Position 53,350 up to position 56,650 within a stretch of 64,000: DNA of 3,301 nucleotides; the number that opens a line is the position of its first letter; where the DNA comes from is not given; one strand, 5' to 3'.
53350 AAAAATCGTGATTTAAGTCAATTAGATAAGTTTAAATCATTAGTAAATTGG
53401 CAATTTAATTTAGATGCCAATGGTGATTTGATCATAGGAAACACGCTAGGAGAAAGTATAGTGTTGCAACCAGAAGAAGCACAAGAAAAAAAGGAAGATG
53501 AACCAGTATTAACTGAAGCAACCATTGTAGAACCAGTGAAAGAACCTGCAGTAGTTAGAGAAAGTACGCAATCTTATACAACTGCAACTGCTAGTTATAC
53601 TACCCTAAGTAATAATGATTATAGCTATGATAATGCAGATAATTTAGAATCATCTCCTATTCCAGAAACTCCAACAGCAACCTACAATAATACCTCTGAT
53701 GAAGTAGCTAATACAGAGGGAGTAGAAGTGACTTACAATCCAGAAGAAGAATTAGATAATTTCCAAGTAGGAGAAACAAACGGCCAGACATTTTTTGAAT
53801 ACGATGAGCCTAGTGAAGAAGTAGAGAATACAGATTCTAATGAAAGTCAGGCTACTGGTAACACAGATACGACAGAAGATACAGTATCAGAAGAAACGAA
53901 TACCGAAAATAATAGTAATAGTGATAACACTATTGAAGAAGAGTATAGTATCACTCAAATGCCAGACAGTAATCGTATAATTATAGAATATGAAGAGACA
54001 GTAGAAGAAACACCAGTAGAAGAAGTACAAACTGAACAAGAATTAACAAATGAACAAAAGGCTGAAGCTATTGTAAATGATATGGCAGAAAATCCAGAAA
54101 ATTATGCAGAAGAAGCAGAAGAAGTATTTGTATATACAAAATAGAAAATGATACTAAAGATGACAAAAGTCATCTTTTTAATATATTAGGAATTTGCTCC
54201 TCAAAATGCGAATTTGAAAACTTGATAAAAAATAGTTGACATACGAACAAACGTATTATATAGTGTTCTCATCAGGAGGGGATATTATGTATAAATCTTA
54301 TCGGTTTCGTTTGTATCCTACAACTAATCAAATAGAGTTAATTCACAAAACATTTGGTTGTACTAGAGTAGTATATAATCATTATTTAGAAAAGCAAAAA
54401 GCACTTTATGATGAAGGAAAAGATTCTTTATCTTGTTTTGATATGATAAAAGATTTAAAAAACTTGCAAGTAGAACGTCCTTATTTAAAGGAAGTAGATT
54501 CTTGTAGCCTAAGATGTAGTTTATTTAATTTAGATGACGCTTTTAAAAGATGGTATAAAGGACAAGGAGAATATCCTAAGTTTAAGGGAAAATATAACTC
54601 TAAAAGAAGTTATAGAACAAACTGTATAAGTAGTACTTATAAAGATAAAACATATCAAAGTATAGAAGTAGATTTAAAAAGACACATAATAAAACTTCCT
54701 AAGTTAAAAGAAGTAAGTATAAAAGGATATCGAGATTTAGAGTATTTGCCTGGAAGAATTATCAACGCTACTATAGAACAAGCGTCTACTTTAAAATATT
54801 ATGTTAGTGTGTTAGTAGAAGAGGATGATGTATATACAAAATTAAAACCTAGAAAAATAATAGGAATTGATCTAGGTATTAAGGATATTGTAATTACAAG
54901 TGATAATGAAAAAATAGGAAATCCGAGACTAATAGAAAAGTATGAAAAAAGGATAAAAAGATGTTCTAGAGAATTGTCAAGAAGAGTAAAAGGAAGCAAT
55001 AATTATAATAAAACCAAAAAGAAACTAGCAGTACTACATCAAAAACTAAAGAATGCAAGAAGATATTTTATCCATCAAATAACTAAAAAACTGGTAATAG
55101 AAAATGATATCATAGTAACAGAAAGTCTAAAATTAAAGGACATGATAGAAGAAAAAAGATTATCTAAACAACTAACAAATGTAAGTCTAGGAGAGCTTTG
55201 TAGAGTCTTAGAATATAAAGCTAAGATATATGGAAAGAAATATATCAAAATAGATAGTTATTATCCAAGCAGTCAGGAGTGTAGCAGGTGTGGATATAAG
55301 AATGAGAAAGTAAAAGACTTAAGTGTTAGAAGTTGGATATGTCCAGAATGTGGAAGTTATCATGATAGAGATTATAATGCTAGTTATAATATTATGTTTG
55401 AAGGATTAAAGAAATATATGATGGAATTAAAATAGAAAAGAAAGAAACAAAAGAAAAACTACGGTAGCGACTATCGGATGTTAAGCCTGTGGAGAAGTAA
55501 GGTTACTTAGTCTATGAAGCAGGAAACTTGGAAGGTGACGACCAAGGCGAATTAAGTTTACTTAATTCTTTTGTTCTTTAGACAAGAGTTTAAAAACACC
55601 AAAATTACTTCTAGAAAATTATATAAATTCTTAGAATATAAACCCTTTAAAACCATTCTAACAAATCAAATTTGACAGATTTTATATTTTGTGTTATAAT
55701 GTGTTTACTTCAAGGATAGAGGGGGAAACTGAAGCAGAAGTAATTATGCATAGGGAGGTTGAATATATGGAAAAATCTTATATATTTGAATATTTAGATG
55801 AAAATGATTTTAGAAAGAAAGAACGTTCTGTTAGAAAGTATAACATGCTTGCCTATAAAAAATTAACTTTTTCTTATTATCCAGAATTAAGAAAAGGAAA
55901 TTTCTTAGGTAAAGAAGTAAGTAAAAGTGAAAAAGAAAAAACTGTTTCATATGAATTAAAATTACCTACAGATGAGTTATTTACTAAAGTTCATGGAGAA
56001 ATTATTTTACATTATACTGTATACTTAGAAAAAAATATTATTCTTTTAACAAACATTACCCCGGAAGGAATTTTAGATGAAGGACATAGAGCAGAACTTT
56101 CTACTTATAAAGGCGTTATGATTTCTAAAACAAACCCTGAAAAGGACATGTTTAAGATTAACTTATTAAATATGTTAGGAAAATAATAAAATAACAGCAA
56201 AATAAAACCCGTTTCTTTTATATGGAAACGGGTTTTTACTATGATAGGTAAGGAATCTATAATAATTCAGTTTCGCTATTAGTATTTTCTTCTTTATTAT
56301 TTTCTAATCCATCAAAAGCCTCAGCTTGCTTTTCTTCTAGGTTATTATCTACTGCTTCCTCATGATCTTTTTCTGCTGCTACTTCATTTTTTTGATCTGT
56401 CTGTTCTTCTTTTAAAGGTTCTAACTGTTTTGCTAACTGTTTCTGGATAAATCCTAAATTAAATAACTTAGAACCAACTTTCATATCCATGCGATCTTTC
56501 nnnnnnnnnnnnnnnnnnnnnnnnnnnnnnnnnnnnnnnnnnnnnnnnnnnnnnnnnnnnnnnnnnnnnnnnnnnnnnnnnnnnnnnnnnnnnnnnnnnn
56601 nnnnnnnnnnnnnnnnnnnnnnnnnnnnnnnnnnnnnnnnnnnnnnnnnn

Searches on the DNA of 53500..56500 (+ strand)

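Call 6: search_rna_families(source=window, start=53500, end=56500, threshold=evalue, max_evalue=1, show_alignments=3)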
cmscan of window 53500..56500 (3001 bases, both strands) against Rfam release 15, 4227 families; matches with E-value up to 1: 1.
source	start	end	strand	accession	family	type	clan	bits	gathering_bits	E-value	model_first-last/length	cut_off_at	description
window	55486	55525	+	RF03064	RAGATH-18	Gene; sRNA;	-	24.6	44.9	0.16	1-71/71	no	RAGATH-18 RNA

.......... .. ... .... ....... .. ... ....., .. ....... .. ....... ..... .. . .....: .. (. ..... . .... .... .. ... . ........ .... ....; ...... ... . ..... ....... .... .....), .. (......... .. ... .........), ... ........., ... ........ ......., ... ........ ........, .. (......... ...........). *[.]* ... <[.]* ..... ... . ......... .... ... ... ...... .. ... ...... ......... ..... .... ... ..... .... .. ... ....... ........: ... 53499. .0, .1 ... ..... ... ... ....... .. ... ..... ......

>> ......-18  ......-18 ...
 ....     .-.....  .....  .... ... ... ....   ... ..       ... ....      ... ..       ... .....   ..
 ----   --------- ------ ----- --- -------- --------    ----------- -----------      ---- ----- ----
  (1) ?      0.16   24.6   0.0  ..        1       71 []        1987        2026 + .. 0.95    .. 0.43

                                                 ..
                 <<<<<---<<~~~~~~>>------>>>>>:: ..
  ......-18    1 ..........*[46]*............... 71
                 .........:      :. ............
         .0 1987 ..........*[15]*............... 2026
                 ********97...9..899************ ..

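Call 51: build_rna_model(alignment_id=A1, structure=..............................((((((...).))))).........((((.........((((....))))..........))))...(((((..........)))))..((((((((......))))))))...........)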
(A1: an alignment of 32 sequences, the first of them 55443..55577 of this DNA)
Model R1 built from alignment A1 (32 sequences, 152 columns); structure: as given.
model positions 134; base pairs 27; branch points 3; effective number of sequences 2.61; information 0.59 bits per position. Calibrated on 0.2 Mb of random sequence (short: E-values are rough).
structure used (alignment columns):
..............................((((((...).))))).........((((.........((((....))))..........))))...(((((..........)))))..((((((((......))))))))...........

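Call 53: search_with_rna_model(model_id=R1, sources=[window, L031, L032, L033, L034, L035, L038, L039, L040, L041, L042, L043, L044, L045, L049, L050, L051, L052, L053, L054, L055, L056, L057, L058, L059, L060, L062, L063, L064, L065, L068, L069, L072, L073, L074, L075, L076, L077, L079, L081], make_alignment=true, max_evalue=0.001)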
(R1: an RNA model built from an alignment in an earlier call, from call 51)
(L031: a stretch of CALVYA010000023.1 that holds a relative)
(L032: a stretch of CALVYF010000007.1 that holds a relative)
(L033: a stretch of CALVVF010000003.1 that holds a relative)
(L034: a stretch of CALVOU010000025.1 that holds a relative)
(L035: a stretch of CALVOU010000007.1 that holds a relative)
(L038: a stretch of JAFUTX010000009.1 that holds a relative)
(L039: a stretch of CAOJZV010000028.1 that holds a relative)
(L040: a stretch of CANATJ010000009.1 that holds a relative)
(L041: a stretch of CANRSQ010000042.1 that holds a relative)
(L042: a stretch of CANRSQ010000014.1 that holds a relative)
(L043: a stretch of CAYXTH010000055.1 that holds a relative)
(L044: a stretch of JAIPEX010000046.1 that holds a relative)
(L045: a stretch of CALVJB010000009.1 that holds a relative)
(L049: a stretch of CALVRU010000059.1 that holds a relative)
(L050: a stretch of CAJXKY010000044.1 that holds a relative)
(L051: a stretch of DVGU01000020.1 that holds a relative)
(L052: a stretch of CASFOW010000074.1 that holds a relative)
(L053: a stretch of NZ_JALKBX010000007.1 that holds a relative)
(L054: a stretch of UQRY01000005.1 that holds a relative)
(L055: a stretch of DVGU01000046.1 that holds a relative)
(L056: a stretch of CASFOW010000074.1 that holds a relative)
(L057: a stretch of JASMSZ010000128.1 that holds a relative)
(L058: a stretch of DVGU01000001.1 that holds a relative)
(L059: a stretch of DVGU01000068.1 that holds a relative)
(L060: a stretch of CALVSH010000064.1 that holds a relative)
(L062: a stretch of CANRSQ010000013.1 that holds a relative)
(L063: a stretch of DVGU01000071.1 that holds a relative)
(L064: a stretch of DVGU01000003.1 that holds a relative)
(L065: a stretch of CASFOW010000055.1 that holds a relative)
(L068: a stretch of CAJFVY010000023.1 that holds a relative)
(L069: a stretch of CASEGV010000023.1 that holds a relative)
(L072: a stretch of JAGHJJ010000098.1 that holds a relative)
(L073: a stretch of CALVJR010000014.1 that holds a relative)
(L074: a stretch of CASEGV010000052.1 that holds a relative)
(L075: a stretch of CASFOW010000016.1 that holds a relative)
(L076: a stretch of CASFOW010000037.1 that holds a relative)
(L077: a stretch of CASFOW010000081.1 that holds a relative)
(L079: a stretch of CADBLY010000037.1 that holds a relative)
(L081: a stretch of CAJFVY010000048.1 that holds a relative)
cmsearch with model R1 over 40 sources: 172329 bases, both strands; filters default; matches with E-value up to 0.001: 38.
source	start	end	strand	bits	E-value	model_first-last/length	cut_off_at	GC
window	55442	55577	+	149.9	7.1e-34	1-134/134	no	0.38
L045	1945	2080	+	149.3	1e-33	1-134/134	no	0.4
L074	267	402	+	147.9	2.2e-33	1-134/134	no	0.39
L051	378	513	+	147.8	2.3e-33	1-134/134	no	0.4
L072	172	307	+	146.7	4.2e-33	1-134/134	no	0.4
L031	2654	2789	+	146.5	4.7e-33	1-134/134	no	0.39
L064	241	376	+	146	6.3e-33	1-134/134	no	0.38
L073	163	298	+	145.8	7.2e-33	1-134/134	no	0.41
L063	241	376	+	145.7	7.7e-33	1-134/134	no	0.38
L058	289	424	+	144.4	1.5e-32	1-134/134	no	0.38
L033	2645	2779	+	142.8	3.8e-32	1-134/134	no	0.37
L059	288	423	+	141.7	7.2e-32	1-134/134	no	0.38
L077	187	319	+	140.2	1.6e-31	1-134/134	no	0.39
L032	2632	2767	+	139.1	3e-31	1-134/134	no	0.43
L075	166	298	+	135.7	2e-30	1-134/134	no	0.4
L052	446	578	+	135.4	2.4e-30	1-134/134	no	0.39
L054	395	529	+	134.6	3.8e-30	1-134/134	no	0.35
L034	2649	2781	+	133.9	5.7e-30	1-134/134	no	0.39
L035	2652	2784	+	132.8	1e-29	1-134/134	no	0.41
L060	317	452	+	132.6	1.1e-29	1-134/134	no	0.38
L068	379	514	+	132.2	1.4e-29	1-134/134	no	0.37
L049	775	910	+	128.5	1.2e-28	1-134/134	no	0.35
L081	837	968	+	112.5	9.1e-25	1-134/134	no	0.36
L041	2644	2772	+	110.7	2.5e-24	1-134/134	no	0.37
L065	487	621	+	110.1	3.4e-24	1-134/134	no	0.37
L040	2642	2769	+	109.7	4.3e-24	1-134/134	no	0.32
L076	168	302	+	106.2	3.2e-23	1-134/134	no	0.39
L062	374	502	+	105.4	4.9e-23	1-134/134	no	0.36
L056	1915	2049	+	104.5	8.1e-23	1-134/134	no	0.4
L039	2099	2226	+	103.4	1.5e-22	1-134/134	no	0.36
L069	2144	2278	+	99.6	1.3e-21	1-134/134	no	0.35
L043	2632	2761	+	97.6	3.8e-21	1-134/134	no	0.38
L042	2518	2645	+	97.1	5.2e-21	1-134/134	no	0.34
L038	2659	2796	+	96.6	6.9e-21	1-134/134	no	0.34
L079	251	378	+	95.3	1.4e-20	1-134/134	no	0.34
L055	336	467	+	86.4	2.1e-18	1-134/134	no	0.34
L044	2584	2748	+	54.5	1.2e-10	1-134/134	no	0.43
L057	2651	2792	+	53.2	2.5e-10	1-134/134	no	0.44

Alignment A2: 38 matches aligned to the model, 201 columns, each read 5' to 3' on its own strand. Consensus structure (alignment columns), stored with it:
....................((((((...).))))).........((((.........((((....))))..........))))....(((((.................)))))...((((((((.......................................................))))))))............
